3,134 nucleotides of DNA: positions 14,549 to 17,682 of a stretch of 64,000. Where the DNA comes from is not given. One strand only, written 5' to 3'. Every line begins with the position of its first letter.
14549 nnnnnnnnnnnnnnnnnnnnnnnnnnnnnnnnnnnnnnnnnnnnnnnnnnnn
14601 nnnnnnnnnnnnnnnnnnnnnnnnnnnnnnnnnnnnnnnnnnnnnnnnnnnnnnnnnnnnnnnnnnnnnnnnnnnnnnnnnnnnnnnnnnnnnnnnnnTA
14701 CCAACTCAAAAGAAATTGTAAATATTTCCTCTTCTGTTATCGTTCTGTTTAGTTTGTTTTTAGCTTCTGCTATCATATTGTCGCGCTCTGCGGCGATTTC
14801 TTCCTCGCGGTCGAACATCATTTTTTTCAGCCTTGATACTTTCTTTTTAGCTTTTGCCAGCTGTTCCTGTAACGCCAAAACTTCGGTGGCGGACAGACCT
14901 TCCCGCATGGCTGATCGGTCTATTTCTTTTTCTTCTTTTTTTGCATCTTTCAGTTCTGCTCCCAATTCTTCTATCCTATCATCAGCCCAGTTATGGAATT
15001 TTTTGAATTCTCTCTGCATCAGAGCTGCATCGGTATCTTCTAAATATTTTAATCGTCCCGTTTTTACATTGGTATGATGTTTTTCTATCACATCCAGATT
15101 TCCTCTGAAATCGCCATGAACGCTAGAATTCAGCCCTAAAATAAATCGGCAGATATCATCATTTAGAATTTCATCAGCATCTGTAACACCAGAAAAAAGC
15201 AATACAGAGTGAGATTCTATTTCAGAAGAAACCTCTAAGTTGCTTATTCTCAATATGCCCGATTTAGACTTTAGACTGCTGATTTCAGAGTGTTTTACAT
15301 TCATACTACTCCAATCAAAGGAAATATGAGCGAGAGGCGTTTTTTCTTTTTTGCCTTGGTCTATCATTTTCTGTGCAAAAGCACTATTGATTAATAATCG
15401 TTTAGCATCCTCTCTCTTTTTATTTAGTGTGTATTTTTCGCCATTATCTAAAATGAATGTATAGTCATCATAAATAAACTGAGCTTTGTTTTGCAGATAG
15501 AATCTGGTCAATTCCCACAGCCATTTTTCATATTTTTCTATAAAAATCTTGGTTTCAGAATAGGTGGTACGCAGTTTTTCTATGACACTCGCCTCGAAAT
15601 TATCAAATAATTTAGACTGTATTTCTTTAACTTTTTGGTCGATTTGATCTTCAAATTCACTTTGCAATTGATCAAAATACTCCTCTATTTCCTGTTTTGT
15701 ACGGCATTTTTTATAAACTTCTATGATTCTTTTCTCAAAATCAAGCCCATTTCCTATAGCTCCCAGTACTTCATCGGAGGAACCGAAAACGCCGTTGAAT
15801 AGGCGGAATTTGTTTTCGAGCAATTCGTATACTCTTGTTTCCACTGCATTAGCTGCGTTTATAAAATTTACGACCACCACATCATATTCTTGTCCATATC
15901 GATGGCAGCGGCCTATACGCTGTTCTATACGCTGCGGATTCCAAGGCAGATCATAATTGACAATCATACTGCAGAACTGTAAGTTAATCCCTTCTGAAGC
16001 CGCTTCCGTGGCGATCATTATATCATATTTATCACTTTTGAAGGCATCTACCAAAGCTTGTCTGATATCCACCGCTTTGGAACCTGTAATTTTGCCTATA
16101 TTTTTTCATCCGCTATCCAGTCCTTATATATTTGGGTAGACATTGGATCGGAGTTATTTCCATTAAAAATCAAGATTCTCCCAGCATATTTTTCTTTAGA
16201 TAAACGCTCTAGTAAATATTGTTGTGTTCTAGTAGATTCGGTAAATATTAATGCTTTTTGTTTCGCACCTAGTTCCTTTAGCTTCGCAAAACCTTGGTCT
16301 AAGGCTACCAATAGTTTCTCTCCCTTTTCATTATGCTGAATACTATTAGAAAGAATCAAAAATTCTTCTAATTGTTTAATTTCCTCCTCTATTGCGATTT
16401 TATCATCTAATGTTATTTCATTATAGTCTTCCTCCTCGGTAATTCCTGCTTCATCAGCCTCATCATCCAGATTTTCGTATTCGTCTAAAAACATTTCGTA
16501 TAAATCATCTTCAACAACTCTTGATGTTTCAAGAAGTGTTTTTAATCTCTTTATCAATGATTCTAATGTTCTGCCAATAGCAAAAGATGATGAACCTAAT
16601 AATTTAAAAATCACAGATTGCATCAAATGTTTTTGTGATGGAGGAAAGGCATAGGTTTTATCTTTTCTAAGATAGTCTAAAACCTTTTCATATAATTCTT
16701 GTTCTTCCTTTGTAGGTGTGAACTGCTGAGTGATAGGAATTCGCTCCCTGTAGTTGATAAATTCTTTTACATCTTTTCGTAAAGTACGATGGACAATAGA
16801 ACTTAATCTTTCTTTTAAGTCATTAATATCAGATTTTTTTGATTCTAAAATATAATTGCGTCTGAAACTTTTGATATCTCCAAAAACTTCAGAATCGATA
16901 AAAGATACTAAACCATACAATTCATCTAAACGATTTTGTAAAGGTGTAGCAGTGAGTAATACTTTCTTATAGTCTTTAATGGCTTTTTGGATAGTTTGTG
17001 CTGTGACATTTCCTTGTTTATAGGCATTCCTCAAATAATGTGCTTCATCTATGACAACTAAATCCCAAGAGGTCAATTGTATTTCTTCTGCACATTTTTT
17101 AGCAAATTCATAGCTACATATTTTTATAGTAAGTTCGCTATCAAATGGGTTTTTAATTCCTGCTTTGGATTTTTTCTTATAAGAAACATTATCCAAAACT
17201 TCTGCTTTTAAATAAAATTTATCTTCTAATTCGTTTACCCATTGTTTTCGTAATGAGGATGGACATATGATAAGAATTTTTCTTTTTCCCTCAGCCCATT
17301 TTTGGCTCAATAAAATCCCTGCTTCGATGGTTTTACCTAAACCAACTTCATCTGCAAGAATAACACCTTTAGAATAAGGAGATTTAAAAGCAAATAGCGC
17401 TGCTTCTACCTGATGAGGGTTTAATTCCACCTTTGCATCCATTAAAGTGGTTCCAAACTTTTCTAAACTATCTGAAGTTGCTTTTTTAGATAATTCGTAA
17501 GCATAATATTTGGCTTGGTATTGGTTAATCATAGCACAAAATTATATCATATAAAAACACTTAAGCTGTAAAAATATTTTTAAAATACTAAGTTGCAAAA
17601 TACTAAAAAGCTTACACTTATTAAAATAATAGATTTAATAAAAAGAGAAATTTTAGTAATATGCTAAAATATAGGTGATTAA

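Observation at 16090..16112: The SNF2 helicase is split by a -1 frameshift inside an A6 homopolymer just before a stop codon: phase-variation switch, pseudogene or homopolymer sequencing error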

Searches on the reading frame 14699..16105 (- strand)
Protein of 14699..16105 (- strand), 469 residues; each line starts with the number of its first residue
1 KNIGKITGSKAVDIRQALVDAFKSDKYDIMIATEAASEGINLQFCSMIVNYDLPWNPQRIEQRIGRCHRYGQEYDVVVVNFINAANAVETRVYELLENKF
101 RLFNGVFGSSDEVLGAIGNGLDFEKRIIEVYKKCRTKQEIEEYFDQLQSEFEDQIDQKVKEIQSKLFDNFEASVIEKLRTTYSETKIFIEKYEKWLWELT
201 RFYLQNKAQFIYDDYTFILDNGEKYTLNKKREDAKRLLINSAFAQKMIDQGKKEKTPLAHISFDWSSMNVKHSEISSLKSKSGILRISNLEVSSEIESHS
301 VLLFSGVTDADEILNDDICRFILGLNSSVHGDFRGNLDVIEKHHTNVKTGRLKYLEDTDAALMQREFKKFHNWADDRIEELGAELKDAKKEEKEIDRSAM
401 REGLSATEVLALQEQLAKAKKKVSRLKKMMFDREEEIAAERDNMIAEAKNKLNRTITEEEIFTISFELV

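Call 10: search_protein_families(library=pfam, proteins=[window:14699-16105:-])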
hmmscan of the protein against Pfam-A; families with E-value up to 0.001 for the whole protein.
window:14699-16105:- (469 aa): 1 family
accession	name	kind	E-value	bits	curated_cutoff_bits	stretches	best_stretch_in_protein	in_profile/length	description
PF00271.37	Helicase_C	-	1.1e-19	71.1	23.5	1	3-71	42-110/110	Helicase conserved C-terminal domain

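Call 11: search_protein_families(library=padloc, proteins=[window:14699-16105:-])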
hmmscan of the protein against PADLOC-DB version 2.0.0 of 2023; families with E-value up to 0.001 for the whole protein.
window:14699-16105:- (469 aa): 46 families (the best 25 are shown)
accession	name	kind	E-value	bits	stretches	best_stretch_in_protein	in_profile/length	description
PDLC02619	DrmD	-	1.4e-75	253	2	1-195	465-658/872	DrmD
PDLC02500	BrxHI|BrxHII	-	1.2e-33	114.7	1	6-212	510-705/933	BrxHI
PDLC02504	BrxHI|BrxHII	-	8.2e-29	98.1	1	6-159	516-672/971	BrxHII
PDLC02623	DrmD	-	7.2e-28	94.8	1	8-117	561-670/1040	DrmD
PDLC00659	HmaA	-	7.5e-26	88.3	1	3-134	542-674/1176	SNF2 helicase / DEAD-box helicase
PDLC02620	DrmD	-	3.8e-25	86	1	3-161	511-664/1060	DrmD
PDLC02193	PLD_Helicase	-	4.2e-22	76.1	1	15-111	742-838/905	-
PDLC02621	DrmD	-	8.2e-21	72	1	4-449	552-998/1040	DrmD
PDLC02840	DpdE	-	5.4e-18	62.7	1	3-105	585-691/1091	DpdE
PDLC02572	DrmA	-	8.2e-17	58.4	1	14-168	564-721/1043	DrmA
PDLC02625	DrmD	-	4.6e-16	56.5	1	20-83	314-382/792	DrmD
PDLC02634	DrmD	-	5.5e-16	55.5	1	15-153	527-669/900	DrmD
PDLC02853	DpdE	-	1.8e-14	50.7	1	28-152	555-681/985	DpdE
PDLC02843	DpdE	-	4.4e-14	49.3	1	13-112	606-713/1091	DpdE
PDLC02633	DrmD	-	8.4e-14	48.5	1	13-82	570-641/839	DrmD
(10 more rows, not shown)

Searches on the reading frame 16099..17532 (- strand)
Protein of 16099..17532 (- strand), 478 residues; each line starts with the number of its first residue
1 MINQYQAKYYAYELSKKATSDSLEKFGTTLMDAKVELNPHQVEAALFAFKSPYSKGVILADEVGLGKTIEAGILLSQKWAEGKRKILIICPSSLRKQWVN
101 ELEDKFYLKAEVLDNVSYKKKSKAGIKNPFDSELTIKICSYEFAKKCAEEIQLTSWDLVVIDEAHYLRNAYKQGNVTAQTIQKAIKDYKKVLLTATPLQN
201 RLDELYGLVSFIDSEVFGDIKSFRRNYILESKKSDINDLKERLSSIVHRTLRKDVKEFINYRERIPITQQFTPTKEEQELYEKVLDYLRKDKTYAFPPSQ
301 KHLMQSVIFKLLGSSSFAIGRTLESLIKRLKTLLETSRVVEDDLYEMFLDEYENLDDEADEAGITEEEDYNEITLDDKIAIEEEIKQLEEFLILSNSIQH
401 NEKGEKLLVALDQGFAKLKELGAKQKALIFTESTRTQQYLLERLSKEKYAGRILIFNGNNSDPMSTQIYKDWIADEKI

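Call 10: search_protein_families(library=pfam, proteins=[window:16099-17532:-])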
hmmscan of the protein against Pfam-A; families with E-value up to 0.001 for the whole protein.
window:16099-17532:- (478 aa): 6 families
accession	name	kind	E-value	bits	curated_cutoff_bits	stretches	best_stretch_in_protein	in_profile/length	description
PF00176.29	SNF2-rel_dom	-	3.7e-39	135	24.9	1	53-287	14-252/290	SNF2-related domain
PF04851.21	ResIII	-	2.1e-12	47.7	22.5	1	35-197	2-162/164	Type III restriction enzyme, res subunit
PF00270.35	DEAD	-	2.3e-12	47.4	26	1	54-199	14-162/167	DEAD/DEAH box helicase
PF13872.12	AAA_34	-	5.7e-05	22.6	27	1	53-189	59-209/306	P-loop containing NTP hydrolase pore-1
PF07652.20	Flavi_DEAD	-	0.00019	21.9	21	1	111-197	51-136/148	Flavivirus DEAD domain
PF05127.21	NAT10_TcmA_helicase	-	0.00067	20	22.7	0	63-168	6-102/176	RNA cytidine acetyltransferase NAT10/TcmA, helicase domain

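Call 11: search_protein_families(library=padloc, proteins=[window:16099-17532:-])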
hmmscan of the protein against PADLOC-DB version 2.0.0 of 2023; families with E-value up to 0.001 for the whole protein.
window:16099-17532:- (478 aa): 40 families (the best 25 are shown)
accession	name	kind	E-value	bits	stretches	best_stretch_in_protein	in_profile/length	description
PDLC02619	DrmD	-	1.6e-128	428.2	1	28-474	24-464/872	DrmD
PDLC02621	DrmD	-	2.5e-38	130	1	35-463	120-561/1040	DrmD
PDLC02500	BrxHI|BrxHII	-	5.6e-34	115.8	2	142-459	217-513/933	BrxHI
PDLC00659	HmaA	-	6.7e-34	114.9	1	32-445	100-533/1176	SNF2 helicase / DEAD-box helicase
PDLC02623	DrmD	-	8.6e-32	107.8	3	34-142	99-202/1040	DrmD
PDLC02843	DpdE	-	1.7e-31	107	1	28-227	150-329/1091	DpdE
PDLC00633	ZorD1|ZorD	-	3.3e-30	102.9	1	31-295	440-700/908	"SWI2/SNF2 helicase, Mrr-like nuclease"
PDLC02504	BrxHI|BrxHII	-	1.3e-27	94.2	1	32-463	105-523/971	BrxHII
PDLC02620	DrmD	-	1.2e-26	91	1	29-447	92-507/1060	DrmD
PDLC02846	DpdE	-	1.8e-25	87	1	7-201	137-326/1034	DpdE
PDLC00631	ZorD1|ZorD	-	8.3e-25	84.7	1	9-318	414-732/1071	"SWI2/SNF2 helicase, Mrr-like nuclease"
PDLC02840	DpdE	-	1.1e-24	84.8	1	29-225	152-332/1091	DpdE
PDLC02634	DrmD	-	2.9e-24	83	1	33-458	88-506/900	DrmD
PDLC02844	DpdE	-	2.8e-22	76.5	1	29-219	146-327/1074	DpdE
PDLC02842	DpdE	-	1.2e-21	74.1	1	48-285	714-953/1176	DpdE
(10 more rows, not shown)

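Call 15: find_encoding_contigs(protein=window:16099-17532:-, flank=6000, max_places=10)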
Protein window:16099-17532:- (478 aa): 22 contigs read that carry it; 10 places shown.
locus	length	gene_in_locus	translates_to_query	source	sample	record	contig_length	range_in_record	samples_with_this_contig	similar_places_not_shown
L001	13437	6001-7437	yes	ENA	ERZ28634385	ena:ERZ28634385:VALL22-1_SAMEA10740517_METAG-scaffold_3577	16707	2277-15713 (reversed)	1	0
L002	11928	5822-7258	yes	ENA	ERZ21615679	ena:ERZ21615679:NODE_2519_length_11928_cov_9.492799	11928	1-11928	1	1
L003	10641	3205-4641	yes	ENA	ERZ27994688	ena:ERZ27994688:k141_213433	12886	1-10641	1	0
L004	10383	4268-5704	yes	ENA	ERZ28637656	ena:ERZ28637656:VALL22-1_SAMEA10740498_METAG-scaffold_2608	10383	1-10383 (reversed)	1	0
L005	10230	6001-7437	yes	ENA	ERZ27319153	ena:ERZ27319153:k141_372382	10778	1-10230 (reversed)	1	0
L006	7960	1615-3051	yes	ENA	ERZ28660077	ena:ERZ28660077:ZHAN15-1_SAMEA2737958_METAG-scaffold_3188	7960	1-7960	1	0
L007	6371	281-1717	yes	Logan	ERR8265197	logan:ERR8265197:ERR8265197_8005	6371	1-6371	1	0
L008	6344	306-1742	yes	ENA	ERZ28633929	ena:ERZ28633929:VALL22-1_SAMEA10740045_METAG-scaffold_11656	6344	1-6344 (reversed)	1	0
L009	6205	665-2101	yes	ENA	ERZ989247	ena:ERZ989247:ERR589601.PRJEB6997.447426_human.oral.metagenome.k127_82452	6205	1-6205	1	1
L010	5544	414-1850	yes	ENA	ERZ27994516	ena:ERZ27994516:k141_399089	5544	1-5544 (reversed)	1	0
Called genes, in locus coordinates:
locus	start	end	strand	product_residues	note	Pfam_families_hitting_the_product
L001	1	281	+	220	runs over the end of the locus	PF00834:Ribul_P_3_epim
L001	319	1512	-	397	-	PF28548:4TM_phosphoesterase, PF00149:Metallophos, PF12850:Metallophos_2 (weak)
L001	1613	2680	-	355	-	PF00108:Thiolase_N (weak), PF08545:ACP_syn_III, PF08541:ACP_syn_III_C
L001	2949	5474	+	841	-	PF00403:HMA, PF19335:HMBD, PF00122:E1-E2_ATPase, PF00702:Hydrolase, PF08282:Hydrolase_3 (faint)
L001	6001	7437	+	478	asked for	PF00176:SNF2-rel_dom, PF00270:DEAD, PF04851:ResIII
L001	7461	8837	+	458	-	PF00271:Helicase_C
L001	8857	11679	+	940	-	PF01555:N6_N4_Mtase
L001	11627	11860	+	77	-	-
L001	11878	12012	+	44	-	-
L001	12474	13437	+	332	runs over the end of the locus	PF01510:Amidase_2, PF01471:PG_binding_1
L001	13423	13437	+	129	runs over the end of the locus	-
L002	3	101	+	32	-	?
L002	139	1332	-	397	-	PF28548:4TM_phosphoesterase, PF00149:Metallophos, PF12850:Metallophos_2 (weak)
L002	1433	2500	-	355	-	PF00108:Thiolase_N (weak), PF08545:ACP_syn_III, PF08541:ACP_syn_III_C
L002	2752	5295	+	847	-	PF00403:HMA, PF19335:HMBD, PF00122:E1-E2_ATPase, PF00702:Hydrolase, PF08282:Hydrolase_3 (faint)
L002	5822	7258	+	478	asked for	PF00176:SNF2-rel_dom, PF00270:DEAD, PF04851:ResIII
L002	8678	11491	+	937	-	PF01555:N6_N4_Mtase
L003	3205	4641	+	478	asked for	PF00176:SNF2-rel_dom, PF00270:DEAD, PF04851:ResIII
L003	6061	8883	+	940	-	PF01555:N6_N4_Mtase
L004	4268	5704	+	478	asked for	PF00176:SNF2-rel_dom, PF00270:DEAD, PF04851:ResIII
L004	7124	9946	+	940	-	PF01555:N6_N4_Mtase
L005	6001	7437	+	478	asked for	PF00176:SNF2-rel_dom, PF00270:DEAD, PF04851:ResIII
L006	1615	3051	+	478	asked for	PF00176:SNF2-rel_dom, PF00270:DEAD, PF04851:ResIII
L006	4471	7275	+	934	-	PF01555:N6_N4_Mtase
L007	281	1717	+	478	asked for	PF00176:SNF2-rel_dom, PF00270:DEAD, PF04851:ResIII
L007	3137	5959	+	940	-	PF01555:N6_N4_Mtase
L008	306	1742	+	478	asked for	PF00176:SNF2-rel_dom, PF00270:DEAD, PF04851:ResIII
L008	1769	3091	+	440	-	PF00271:Helicase_C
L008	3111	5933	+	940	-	PF01555:N6_N4_Mtase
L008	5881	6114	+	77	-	-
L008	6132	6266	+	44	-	-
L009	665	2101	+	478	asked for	PF00176:SNF2-rel_dom, PF00270:DEAD, PF04851:ResIII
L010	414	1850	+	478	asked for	PF00176:SNF2-rel_dom, PF00270:DEAD, PF04851:ResIII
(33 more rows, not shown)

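Call 21: list_cluster_members(proteins=[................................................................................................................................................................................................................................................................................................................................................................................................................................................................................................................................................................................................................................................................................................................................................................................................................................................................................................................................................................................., window:16099-17532:-, window:14699-16072:-, P0001])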
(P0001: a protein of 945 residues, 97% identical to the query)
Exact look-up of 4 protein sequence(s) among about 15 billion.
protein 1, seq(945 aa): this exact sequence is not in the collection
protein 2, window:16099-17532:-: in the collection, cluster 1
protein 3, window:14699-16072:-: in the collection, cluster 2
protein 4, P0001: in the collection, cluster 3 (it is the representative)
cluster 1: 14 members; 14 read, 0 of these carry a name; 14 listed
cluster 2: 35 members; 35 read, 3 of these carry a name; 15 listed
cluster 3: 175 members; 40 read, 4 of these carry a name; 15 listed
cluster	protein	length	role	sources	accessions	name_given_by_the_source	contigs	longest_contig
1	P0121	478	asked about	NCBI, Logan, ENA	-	-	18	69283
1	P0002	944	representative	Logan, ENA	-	-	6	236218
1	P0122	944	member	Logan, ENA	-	-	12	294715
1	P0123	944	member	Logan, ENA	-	-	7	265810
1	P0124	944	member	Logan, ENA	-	-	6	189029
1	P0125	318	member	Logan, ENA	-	-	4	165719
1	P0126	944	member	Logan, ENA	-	-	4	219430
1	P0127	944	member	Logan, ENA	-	-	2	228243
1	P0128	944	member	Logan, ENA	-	-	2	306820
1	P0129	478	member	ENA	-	-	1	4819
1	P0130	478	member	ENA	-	-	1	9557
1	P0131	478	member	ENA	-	-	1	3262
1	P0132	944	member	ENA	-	-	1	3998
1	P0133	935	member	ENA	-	-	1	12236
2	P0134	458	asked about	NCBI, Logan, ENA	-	-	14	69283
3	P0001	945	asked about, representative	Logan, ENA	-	-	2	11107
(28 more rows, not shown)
